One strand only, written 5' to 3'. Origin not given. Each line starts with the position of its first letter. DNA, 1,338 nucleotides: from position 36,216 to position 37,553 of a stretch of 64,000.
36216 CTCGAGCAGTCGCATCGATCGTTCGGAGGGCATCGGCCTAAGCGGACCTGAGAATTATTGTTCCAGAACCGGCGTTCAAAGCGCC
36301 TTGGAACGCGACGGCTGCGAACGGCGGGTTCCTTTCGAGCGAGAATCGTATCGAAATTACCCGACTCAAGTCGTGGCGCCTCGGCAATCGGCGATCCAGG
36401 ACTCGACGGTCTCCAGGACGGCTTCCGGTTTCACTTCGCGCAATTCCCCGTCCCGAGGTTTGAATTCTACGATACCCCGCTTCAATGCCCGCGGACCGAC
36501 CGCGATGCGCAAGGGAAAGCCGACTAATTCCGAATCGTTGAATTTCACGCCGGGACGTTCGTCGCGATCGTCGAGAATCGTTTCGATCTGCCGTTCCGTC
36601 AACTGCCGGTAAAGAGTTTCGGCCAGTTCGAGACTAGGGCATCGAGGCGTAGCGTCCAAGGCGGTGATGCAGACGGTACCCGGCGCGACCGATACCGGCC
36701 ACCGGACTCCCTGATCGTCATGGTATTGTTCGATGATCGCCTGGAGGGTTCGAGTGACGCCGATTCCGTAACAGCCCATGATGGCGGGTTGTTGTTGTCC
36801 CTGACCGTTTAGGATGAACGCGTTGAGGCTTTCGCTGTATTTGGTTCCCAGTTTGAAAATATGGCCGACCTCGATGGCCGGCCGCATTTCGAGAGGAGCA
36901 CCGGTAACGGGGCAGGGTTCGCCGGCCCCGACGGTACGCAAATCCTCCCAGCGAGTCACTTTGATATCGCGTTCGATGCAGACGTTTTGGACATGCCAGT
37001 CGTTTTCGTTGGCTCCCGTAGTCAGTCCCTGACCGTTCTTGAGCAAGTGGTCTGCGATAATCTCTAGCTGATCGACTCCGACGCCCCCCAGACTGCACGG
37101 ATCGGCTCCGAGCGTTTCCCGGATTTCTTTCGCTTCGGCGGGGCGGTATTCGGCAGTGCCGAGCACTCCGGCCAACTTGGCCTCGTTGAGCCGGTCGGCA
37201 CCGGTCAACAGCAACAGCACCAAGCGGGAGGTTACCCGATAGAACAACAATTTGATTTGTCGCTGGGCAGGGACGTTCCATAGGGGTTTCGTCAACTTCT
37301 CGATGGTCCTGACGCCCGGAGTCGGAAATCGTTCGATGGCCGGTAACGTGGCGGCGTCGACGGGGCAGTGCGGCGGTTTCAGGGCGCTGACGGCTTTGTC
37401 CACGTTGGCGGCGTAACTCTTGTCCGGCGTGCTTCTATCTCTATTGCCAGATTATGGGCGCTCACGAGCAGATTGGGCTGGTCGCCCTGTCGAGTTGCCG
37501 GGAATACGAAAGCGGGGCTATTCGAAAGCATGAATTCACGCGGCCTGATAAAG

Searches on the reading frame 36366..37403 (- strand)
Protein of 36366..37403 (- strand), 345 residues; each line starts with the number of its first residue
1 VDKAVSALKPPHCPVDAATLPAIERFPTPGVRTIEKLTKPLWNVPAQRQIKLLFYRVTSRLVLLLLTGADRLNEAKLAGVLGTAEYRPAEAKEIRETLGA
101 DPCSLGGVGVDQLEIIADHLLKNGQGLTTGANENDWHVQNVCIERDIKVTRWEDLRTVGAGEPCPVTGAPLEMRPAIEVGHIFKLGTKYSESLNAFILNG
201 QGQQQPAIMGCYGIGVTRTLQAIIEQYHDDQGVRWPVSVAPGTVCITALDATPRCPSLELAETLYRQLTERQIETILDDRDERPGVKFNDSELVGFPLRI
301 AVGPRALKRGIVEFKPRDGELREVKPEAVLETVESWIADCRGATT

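Call 97: search_protein_families(library=ncbifam, proteins=[window:36366-37403:-], max_evalue=0.001)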
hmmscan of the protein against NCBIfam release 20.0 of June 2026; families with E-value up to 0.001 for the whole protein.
window:36366-37403:- (345 aa): 6 families
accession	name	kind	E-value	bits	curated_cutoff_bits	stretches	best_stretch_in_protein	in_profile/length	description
NF006625.0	PRK09194.1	equivalog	4.5e-90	303.1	558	1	18-333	244-558/559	proline--tRNA ligase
TIGR00409.1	proS_fam_II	equivalog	7.8e-72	242.9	306.7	1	21-334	249-566/568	proline--tRNA ligase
NF008979.1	PRK12325.1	exception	3.7e-46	157.9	550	1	172-332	275-435/437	proline--tRNA ligase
TIGR00408.1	proS_fam_I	equivalog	7.6e-19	68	437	1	176-339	218-383/475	proline--tRNA ligase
NF003068.0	PRK03991.1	equivalog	3.1e-05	22.6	484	1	199-336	452-591/613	threonine--tRNA ligase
TIGR00418.1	thrS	equivalog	0.00043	19.3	383.65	1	196-334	430-562/565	threonine--tRNA ligase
